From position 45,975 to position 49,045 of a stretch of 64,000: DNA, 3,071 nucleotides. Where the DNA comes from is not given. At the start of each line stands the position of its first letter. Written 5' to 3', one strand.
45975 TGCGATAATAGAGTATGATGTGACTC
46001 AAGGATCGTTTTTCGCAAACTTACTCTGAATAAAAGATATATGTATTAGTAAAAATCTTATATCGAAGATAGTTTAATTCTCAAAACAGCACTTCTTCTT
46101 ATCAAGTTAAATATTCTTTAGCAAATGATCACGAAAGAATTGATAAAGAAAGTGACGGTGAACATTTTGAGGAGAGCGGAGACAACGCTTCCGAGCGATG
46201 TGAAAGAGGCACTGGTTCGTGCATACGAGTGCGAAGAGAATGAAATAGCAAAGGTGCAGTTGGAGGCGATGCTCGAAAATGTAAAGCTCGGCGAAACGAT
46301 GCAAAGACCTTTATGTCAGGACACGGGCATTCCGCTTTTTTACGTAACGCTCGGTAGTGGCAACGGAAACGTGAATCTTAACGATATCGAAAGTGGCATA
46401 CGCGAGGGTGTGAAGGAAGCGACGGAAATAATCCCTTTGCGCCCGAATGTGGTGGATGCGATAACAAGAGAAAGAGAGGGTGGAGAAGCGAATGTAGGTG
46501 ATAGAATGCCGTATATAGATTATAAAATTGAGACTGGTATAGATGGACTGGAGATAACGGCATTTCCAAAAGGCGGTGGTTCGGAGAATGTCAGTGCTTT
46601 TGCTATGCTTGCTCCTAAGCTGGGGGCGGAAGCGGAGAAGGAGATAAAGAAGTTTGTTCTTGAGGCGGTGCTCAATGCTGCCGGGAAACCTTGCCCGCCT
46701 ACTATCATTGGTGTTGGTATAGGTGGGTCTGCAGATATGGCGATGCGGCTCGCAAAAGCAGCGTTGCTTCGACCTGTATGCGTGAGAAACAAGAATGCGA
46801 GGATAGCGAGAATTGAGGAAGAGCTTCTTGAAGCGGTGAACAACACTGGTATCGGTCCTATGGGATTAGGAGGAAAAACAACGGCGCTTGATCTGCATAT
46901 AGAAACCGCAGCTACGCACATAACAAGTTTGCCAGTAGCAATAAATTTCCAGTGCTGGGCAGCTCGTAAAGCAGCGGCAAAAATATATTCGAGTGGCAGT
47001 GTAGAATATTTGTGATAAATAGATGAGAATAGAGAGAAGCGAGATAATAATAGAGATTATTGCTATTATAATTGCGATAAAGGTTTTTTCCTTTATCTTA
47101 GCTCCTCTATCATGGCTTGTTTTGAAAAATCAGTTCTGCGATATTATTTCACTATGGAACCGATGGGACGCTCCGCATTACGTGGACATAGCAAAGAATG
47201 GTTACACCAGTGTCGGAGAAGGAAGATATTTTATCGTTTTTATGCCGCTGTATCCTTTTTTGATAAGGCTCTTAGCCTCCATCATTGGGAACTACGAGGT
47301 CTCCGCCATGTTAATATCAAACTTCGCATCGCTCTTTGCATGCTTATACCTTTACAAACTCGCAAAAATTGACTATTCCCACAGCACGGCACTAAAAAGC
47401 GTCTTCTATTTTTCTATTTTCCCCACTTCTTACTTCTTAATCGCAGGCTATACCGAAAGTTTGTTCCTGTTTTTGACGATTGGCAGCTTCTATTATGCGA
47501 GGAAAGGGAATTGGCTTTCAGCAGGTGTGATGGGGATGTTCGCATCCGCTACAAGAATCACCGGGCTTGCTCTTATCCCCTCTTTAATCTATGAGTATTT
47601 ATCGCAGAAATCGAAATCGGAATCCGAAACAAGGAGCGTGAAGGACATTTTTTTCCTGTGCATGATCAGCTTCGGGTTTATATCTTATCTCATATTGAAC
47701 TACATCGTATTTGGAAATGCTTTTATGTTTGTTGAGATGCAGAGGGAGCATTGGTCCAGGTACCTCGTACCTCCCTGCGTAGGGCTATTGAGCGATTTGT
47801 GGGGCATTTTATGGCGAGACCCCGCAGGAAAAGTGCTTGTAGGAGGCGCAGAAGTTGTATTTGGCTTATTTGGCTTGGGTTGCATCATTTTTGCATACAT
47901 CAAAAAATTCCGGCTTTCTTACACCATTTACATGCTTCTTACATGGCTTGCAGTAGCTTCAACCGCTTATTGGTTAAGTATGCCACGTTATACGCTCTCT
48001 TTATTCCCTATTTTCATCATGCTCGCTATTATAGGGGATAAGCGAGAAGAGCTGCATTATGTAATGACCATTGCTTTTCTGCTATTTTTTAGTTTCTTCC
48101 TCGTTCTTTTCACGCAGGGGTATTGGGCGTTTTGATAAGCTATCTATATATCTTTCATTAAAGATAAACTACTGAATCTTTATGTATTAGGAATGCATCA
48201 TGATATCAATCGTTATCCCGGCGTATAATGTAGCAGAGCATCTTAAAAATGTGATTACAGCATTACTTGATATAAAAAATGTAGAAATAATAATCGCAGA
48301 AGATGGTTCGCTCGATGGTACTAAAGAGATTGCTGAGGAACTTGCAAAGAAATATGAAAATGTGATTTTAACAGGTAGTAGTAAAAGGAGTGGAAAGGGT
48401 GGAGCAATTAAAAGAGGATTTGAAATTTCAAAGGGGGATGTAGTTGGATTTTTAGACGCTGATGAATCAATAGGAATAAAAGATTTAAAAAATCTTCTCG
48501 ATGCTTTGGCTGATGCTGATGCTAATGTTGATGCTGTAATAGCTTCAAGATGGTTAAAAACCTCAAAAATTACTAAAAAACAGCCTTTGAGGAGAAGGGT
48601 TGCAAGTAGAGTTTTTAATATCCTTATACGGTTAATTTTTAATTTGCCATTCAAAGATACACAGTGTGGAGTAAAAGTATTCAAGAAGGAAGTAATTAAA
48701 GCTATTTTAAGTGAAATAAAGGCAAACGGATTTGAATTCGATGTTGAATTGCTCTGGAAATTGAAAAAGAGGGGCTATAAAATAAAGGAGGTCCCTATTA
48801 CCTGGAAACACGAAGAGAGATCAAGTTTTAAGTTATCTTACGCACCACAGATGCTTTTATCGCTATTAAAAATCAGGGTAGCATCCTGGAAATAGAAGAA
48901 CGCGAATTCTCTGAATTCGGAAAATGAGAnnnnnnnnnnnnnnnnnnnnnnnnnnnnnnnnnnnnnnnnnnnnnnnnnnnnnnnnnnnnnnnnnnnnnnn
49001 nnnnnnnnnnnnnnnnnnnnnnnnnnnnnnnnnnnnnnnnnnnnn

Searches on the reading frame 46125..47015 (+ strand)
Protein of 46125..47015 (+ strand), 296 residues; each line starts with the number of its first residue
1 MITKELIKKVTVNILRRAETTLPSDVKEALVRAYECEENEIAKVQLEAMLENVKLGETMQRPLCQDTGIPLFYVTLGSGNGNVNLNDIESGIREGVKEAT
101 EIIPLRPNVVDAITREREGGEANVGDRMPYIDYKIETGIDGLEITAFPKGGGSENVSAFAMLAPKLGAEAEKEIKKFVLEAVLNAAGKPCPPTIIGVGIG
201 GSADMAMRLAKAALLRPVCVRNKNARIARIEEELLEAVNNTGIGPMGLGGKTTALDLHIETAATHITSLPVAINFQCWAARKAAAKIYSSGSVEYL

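Call 5: search_protein_families(library=pfam, proteins=[window:46125-47015:+], max_evalue=0.01)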
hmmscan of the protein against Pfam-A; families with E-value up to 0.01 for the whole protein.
window:46125-47015:+ (296 aa): 1 family
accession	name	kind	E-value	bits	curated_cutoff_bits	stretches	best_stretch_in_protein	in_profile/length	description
PF05681.19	Fumerase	-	3.4e-92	309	25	1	11-285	4-269/270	Fumarate hydratase (Fumerase)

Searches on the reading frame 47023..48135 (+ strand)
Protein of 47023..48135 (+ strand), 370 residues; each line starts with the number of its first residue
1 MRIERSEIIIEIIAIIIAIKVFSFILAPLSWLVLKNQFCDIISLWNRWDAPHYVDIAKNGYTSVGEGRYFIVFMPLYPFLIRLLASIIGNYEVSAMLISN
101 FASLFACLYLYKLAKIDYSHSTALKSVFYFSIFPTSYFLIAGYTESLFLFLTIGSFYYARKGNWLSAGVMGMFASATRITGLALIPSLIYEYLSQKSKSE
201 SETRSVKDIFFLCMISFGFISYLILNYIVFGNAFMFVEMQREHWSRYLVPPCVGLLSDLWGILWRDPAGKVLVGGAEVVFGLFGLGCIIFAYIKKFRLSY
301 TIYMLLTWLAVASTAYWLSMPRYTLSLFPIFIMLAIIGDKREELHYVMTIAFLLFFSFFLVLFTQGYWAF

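Call 5: search_protein_families(library=pfam, proteins=[window:47023-48135:+], max_evalue=0.01)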
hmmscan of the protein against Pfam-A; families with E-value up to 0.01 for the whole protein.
window:47023-48135:+ (370 aa): 2 families
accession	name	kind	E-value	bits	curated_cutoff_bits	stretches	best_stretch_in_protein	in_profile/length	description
PF04188.19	Mannosyl_trans2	-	4.3e-09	36.7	22.4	1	46-230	59-251/443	Mannosyltransferase (PIG-V)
PF13231.12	PMT_2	-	1.2e-07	32.5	26.1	1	75-197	4-133/160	Dolichyl-phosphate-mannose-protein mannosyltransferase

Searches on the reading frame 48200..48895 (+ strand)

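Call 5: search_protein_families(library=pfam, proteins=[window:48200-48895:+], max_evalue=0.01)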
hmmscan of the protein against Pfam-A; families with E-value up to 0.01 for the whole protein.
window:48200-48895:+ (231 aa): 3 families
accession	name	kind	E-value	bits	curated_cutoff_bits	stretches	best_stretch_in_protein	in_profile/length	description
PF00535.33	Glycos_transf_2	-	4.4e-30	105.3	23.3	1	3-169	1-167/168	Glycosyl transferase family 2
PF13641.12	Glyco_tranf_2_3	-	3.4e-13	50.6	27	1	2-202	3-210/230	Glycosyltransferase like family 2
PF10111.15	Glyco_tranf_2_2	-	9.2e-07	29.1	27.3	1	3-123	1-128/276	Glycosyltransferase like family 2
